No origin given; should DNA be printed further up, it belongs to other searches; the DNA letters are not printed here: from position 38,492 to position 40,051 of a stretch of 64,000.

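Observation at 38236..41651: Uncharacterised four-gene cassette: A-type Fe-S carrier, ATP-grasp ligase, AmmeMemoRadiSam-type radical SAM enzyme and DUF302 protein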

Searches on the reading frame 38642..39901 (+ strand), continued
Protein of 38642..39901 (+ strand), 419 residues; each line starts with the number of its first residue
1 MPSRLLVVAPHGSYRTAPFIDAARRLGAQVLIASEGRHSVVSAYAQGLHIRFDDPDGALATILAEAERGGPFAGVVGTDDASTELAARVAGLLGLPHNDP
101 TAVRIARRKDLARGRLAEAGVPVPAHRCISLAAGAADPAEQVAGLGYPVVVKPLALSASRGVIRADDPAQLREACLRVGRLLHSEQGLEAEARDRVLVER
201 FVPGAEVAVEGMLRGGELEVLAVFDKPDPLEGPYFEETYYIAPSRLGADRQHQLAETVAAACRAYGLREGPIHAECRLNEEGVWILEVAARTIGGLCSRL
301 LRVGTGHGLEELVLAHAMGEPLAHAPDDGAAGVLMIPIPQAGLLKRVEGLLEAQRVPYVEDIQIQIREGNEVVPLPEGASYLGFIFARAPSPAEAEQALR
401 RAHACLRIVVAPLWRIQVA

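Call 22: find_encoding_contigs(protein=P0196, flank=6000, max_places=2)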
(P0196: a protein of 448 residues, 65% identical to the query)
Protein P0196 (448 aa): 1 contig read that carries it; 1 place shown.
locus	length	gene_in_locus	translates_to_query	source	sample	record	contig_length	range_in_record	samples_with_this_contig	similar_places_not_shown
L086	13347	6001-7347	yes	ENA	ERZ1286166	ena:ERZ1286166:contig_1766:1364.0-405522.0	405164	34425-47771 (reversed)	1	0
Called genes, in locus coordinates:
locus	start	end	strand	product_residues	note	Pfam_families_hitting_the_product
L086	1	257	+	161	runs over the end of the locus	PF00583:Acetyltransf_1, PF13673:Acetyltransf_10, PF13508:Acetyltransf_7, PF08445:FR47 (faint)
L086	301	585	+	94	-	-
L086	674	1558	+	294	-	-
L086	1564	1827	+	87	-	-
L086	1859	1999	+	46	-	-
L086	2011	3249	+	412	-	PF01297:ZnuA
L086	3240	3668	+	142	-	PF00950:ABC-3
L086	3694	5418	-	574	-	PF04362:Iron_traffic, PF04055:Radical_SAM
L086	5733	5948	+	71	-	PF01521:Fe-S_biosyn (weak)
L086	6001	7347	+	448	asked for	PF18130:ATPgrasp_N, PF01071:GARS_A (weak), PF13535:ATP-grasp_4, PF18603:LAL_C2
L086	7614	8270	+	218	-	PF13489:Methyltransf_23, PF13847:Methyltransf_31, PF08241:Methyltransf_11, PF08242:Methyltransf_12, PF13649:Methyltransf_25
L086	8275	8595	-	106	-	PF02596:DUF169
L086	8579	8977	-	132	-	PF02596:DUF169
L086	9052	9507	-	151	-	PF01475:FUR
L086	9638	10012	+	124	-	PF04355:BamE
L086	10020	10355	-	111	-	PF03658:Ub-RnfH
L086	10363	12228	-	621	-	PF00209:SNF, PF03364:Polyketide_cyc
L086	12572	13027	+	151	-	PF01668:SmpB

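Call 23: search_protein_families(library=ncbifam, proteins=[L084:3771-5159:-, L084:5203-5487:-, L084:5661-6029:+, L084:7480-8181:+, L086:3694-5418:-], max_evalue=0.001)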
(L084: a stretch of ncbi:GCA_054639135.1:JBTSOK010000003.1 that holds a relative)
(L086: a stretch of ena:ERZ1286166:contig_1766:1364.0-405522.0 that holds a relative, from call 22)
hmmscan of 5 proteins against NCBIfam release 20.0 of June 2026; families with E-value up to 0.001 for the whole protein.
L084:3771-5159:- (462 aa): 13 families
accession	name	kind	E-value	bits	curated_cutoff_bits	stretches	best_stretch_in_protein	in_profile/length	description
NF040546.1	rSAM_CUAEP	equivalog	1.2e-182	607.8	500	1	3-460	1-467/468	CUAEP/CCAEP-tail radical SAM (seleno)protein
NF040542.1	rSAM_RCCLKC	equivalog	3.1e-71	240.7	450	1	4-397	2-408/423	arsinothricin biosynthesis radical SAM protein ArsL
TIGR04295.1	B12_rSAM_oligo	hypoth_equivalog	5.4e-12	45.1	400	1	89-292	112-316/422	TIGR04295 family B12-binding domain-containing radical SAM protein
TIGR04072.2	rSAM_ladder_B12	equivalog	1.3e-11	43.8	360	1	89-318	109-329/443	lipid biosynthesis B12-binding/radical SAM protein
TIGR04013.1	B12_SAM_MJ_1487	hypoth_equivalog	9.2e-11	41.2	251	1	52-222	45-206/382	TIGR04013 family B12-binding domain/radical SAM domain-containing protein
TIGR04014.1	B12_SAM_MJ_0865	equivalog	4.3e-10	39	360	1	54-336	45-335/434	methyl-coenzyme M reductase glutamine C-methyltransferase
NF033070.1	rSAM_AprD4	equivalog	1.3e-08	34.2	500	1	159-341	188-370/456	AprD4 family radical SAM diol-dehydratase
TIGR04479.1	bcpD_PhpK_rSAM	subfamily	4.1e-08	32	600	1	171-318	245-391/504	PhpK family radical SAM P-methyltransferase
TIGR03471.1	HpnJ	equivalog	4.6e-06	25.8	577.6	1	173-320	203-348/472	hopanoid biosynthesis associated radical SAM protein HpnJ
TIGR01579.1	MiaB-like-C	equivalog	1.2e-05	24.8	357.05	1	62-212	48-184/416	tRNA (N(6)-L-threonylcarbamoyladenosine(37)-C(2))-methylthiotransferase MtaB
TIGR00089.1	TIGR00089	subfamily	1.4e-05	24.1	251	1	62-217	51-189/429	MiaB/RimO family radical SAM methylthiotransferase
TIGR04367.1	HpnR_B12_rSAM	equivalog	6.2e-05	21.7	650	1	14-322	21-338/490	hopanoid C-3 methylase HpnR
TIGR02026.1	BchE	equivalog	0.0002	20.4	481.35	0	167-316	194-344/497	magnesium-protoporphyrin IX monomethyl ester anaerobic oxidative cyclase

L084:5203-5487:- (94 aa): 1 family
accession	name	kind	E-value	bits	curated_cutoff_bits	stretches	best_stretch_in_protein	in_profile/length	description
NF003817.0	PRK05408.1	equivalog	4.2e-29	100.2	74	1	1-80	1-80/90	oxidative damage protection protein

L084:5661-6029:+ (122 aa): 10 families
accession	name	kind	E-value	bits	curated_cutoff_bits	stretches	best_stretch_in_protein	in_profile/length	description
NF010147.0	PRK13623.1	equivalog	1.4e-19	70.4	117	1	12-118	7-110/115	iron-sulfur cluster insertion protein ErpA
TIGR00049.1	TIGR00049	subfamily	9e-19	67.6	58.8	1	16-118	2-101/106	iron-sulfur cluster assembly accessory protein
TIGR01997.1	sufA_proteo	equivalog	9.8e-16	57.9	136.2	1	15-118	3-102/107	Fe-S cluster assembly scaffold SufA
TIGR02011.1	IscA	equivalog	5.5e-13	49.1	150.6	1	17-118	3-100/105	iron-sulfur cluster assembly protein IscA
NF007049.0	PRK09502.1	equivalog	4.2e-11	42.9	181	1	17-114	5-99/107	iron-sulfur cluster assembly protein IscA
TIGR03341.1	YhgI_GntY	equivalog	3.2e-10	40.1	269.35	1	16-105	2-90/190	Fe-S biogenesis protein NfuA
NF007050.0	PRK09504.1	equivalog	8.8e-10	38.7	161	1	15-108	18-106/122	Fe-S cluster assembly scaffold SufA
NF008392.0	PRK11190.1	equivalog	5.3e-09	36.3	268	1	15-98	2-84/192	Fe-S biogenesis protein NfuA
NF038090.1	IscA_HesB_Se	subfamily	4.5e-08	33.3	85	1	16-115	3-100/101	IscA/HesB family protein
TIGR01911.1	HesB_rel_seleno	subfamily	0.00021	21.8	66.35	1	19-99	8-85/92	HesB-like protein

L084:7480-8181:+ (233 aa): 0 families

L086:3694-5418:- (574 aa): 16 families
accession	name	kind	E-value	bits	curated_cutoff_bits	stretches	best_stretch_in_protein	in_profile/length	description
NF040546.1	rSAM_CUAEP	equivalog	2.5e-181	603.5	500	1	115-572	1-467/468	CUAEP/CCAEP-tail radical SAM (seleno)protein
NF040542.1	rSAM_RCCLKC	equivalog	1.2e-73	248.7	450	1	116-507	2-406/423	arsinothricin biosynthesis radical SAM protein ArsL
NF003817.0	PRK05408.1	equivalog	2.1e-26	91.6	74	1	1-79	1-79/90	oxidative damage protection protein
TIGR04072.2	rSAM_ladder_B12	equivalog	3.1e-15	55.8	360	1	200-433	108-333/443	lipid biosynthesis B12-binding/radical SAM protein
TIGR04295.1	B12_rSAM_oligo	hypoth_equivalog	2.3e-13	49.7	400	1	176-404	88-316/422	TIGR04295 family B12-binding domain-containing radical SAM protein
TIGR04014.1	B12_SAM_MJ_0865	equivalog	1.7e-12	46.9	360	1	164-445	43-332/434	methyl-coenzyme M reductase glutamine C-methyltransferase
TIGR04013.1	B12_SAM_MJ_1487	hypoth_equivalog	3.4e-12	45.9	251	1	164-334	45-206/382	TIGR04013 family B12-binding domain/radical SAM domain-containing protein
TIGR04479.1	bcpD_PhpK_rSAM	subfamily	2.7e-11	42.5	600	1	161-430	110-391/504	PhpK family radical SAM P-methyltransferase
NF033070.1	rSAM_AprD4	equivalog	1.6e-09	37.2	500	1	275-453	192-370/456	AprD4 family radical SAM diol-dehydratase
TIGR04367.1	HpnR_B12_rSAM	equivalog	1.5e-06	27.1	650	1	126-434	21-338/490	hopanoid C-3 methylase HpnR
TIGR02026.1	BchE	equivalog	3.9e-06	26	481.35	1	154-431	62-347/497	magnesium-protoporphyrin IX monomethyl ester anaerobic oxidative cyclase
TIGR01579.1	MiaB-like-C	equivalog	1.2e-05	24.7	357.05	1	173-418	47-285/416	tRNA (N(6)-L-threonylcarbamoyladenosine(37)-C(2))-methylthiotransferase MtaB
TIGR00089.1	TIGR00089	subfamily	3.3e-05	22.9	251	1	173-330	50-190/429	MiaB/RimO family radical SAM methylthiotransferase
TIGR03471.1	HpnJ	equivalog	5.6e-05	22.2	577.6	1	285-435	203-351/472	hopanoid biosynthesis associated radical SAM protein HpnJ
NF045585.1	rSAM_slr0320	equivalog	9.7e-05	21.1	775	1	284-392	240-350/511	photosystem II high light acclimation radical SAM protein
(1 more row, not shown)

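Call 38: find_related_loci(query=window:38642-39901:+, collection=metagenome_contigs, flank=6000)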
Query window:38642-39901:+ (419 aa) in metagenome_contigs; peptide patterns used: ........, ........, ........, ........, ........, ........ (x = any residue, [..] = any of these).
599 stretches matched a pattern (row limit reached: there are more); 161 encode a relative of the query (tblastn E <= 1e-3); the best 80 are kept; 80 distinct loci.
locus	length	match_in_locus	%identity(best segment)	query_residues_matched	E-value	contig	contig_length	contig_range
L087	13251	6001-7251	83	1-419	0e+0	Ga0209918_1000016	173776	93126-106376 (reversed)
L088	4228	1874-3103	64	3-416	1e-174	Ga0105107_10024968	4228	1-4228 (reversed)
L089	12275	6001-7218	65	4-415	4e-168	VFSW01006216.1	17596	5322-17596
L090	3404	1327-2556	65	2-415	1e-175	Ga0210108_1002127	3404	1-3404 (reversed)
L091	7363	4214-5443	60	3-416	5e-166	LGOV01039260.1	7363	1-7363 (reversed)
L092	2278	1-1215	65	7-415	2e-177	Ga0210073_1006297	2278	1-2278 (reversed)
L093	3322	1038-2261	64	2-415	2e-173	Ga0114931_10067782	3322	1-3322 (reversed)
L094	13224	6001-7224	64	3-416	8e-165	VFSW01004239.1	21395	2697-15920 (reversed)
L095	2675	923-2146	64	4-415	1e-174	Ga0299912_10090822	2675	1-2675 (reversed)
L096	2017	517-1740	65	3-416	9e-177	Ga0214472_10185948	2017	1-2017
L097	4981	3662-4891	64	2-415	2e-165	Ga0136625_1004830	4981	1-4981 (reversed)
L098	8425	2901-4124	65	4-415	1e-161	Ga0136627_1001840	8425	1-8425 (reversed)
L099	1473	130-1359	64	2-415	7e-176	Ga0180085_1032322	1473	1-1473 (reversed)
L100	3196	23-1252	64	2-415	3e-168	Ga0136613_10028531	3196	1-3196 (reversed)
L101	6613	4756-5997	63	4-419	2e-159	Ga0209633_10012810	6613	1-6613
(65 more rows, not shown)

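Call 53: find_encoding_contigs(protein=P0184, flank=10000, max_places=1)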
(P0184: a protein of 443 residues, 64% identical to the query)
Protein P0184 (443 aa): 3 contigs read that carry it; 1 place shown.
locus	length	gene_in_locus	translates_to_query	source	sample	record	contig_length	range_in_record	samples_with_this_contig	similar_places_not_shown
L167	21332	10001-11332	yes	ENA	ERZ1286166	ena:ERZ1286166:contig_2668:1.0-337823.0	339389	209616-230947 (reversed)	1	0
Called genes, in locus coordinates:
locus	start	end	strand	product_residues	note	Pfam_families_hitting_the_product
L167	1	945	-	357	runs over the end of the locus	PF03444:WHD_HrcA (weak), PF01628:HrcA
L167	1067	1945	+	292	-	PF01513:NAD_kinase, PF20143:NAD_kinase_C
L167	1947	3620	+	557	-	PF02463:SMC_N, PF13476:AAA_23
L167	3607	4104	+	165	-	PF00583:Acetyltransf_1, PF13673:Acetyltransf_10, PF13508:Acetyltransf_7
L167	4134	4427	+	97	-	-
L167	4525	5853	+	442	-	-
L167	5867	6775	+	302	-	PF01297:ZnuA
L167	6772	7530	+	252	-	PF00950:ABC-3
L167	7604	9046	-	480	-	PF04055:Radical_SAM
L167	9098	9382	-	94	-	PF04362:Iron_traffic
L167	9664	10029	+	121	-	PF01521:Fe-S_biosyn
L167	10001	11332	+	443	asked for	PF18130:ATPgrasp_N, PF01071:GARS_A (weak), PF13535:ATP-grasp_4, PF18603:LAL_C2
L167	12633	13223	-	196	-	PF24389:ORC-CDC6-like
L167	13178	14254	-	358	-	PF24389:ORC-CDC6-like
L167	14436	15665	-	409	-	PF00149:Metallophos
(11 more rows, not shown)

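Call 54: find_encoding_contigs(protein=P0197, flank=10000, max_places=2)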
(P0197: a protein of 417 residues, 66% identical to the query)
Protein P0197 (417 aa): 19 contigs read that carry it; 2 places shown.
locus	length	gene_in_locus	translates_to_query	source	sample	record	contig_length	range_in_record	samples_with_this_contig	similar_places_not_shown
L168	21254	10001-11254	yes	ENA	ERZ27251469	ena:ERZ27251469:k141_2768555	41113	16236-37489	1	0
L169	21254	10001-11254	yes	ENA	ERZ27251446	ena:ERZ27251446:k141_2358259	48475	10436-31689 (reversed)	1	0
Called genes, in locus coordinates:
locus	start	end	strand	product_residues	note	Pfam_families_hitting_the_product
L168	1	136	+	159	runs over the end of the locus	PF11141:DUF2914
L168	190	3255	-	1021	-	PF00027:cNMP_binding, PF00581:Rhodanese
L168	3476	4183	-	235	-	PF13505:OMP_b-brl (weak)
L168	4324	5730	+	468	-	PF02353:CMAS, PF13489:Methyltransf_23, PF13847:Methyltransf_31, PF08241:Methyltransf_11, PF08242:Methyltransf_12, PF13649:Methyltransf_25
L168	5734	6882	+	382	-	PF01266:DAO (weak), PF01494:FAD_binding_3 (weak), PF07992:Pyr_redox_2 (faint), PF13450:NAD_binding_8 (weak)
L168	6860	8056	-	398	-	-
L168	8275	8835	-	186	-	PF14803:Zn_ribbon_Nudix, PF00293:NUDIX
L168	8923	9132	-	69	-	-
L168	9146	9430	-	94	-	PF04362:Iron_traffic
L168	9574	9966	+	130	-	PF01521:Fe-S_biosyn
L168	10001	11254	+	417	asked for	PF18130:ATPgrasp_N, PF13535:ATP-grasp_4, PF18603:LAL_C2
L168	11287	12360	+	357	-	PF04055:Radical_SAM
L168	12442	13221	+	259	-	PF25084:LbH_EIF2B (faint), PF25087:GMPPB_C (faint), PF00132:Hexapep (weak), PF13720:Acetyltransf_11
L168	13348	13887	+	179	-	PF07977:FabA, PF22818:ApeI-like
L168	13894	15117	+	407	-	PF00109:ketoacyl-synt, PF02801:Ketoacyl-synt_C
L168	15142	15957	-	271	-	PF27166:FimB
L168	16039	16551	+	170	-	PF08534:Redoxin, PF00578:AhpC-TSA, PF00085:Thioredoxin (weak), PF13098:Thioredoxin_2, PF13905:Thioredoxin_8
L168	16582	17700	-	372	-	PF00072:Response_reg, PF00990:GGDEF, PF24898:GGDEF_GdpP (weak)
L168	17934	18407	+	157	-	PF03625:DUF302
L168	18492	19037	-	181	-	PF05656:DUF805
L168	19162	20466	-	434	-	PF01882:DUF58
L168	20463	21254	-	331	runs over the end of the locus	PF20030:bpMoxR, PF00158:Sigma54_activat (faint), PF07726:AAA_3, PF07728:AAA_5, PF00004:AAA (weak), PF17863:AAA_lid_2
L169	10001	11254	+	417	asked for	PF18130:ATPgrasp_N, PF13535:ATP-grasp_4, PF18603:LAL_C2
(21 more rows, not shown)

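Call 63: search_solved_structures(query=A1, max_evalue=0.00001, show_alignments=1)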
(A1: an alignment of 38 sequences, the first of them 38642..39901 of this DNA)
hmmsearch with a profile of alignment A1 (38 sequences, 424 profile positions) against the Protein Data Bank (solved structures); distinct sequences matched with E-value up to 0.00001: 11.
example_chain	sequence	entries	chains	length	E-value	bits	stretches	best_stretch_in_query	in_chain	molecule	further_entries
3vot_A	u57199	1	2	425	7.7e-60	205.6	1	56-409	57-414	L-amino acid ligase, BL00235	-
3wo1_A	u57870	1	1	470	7.6e-19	70.5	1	59-294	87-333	Alanine-anticapsin ligase BacD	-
3vmm_A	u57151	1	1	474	1e-18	70.1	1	59-294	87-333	Alanine-anticapsin ligase BacD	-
3wnz_A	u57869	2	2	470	1.1e-18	70.1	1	59-294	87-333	Alanine-anticapsin ligase BacD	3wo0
4dim_A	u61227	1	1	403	6.8e-14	54.2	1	87-409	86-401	Phosphoribosylglycinamide synthetase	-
30vh_A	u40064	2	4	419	1.5e-13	53.1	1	47-313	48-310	L-amino acid ligase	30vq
2qk4_A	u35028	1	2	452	9.9e-08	33.9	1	4-209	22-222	Trifunctional purine biosynthetic protein adenosine-3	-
8evy_B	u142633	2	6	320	1.2e-07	33.7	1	106-289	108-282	D-alanine--D-alanine ligase B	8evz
5vev_A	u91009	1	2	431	3.9e-07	32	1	93-215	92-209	Phosphoribosylamine--glycine ligase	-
2ip4_A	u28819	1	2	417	4.5e-06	28.5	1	93-291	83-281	Phosphoribosylamine--glycine ligase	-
4wd3_A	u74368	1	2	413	7.2e-06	27.8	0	44-370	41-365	L-amino acid ligase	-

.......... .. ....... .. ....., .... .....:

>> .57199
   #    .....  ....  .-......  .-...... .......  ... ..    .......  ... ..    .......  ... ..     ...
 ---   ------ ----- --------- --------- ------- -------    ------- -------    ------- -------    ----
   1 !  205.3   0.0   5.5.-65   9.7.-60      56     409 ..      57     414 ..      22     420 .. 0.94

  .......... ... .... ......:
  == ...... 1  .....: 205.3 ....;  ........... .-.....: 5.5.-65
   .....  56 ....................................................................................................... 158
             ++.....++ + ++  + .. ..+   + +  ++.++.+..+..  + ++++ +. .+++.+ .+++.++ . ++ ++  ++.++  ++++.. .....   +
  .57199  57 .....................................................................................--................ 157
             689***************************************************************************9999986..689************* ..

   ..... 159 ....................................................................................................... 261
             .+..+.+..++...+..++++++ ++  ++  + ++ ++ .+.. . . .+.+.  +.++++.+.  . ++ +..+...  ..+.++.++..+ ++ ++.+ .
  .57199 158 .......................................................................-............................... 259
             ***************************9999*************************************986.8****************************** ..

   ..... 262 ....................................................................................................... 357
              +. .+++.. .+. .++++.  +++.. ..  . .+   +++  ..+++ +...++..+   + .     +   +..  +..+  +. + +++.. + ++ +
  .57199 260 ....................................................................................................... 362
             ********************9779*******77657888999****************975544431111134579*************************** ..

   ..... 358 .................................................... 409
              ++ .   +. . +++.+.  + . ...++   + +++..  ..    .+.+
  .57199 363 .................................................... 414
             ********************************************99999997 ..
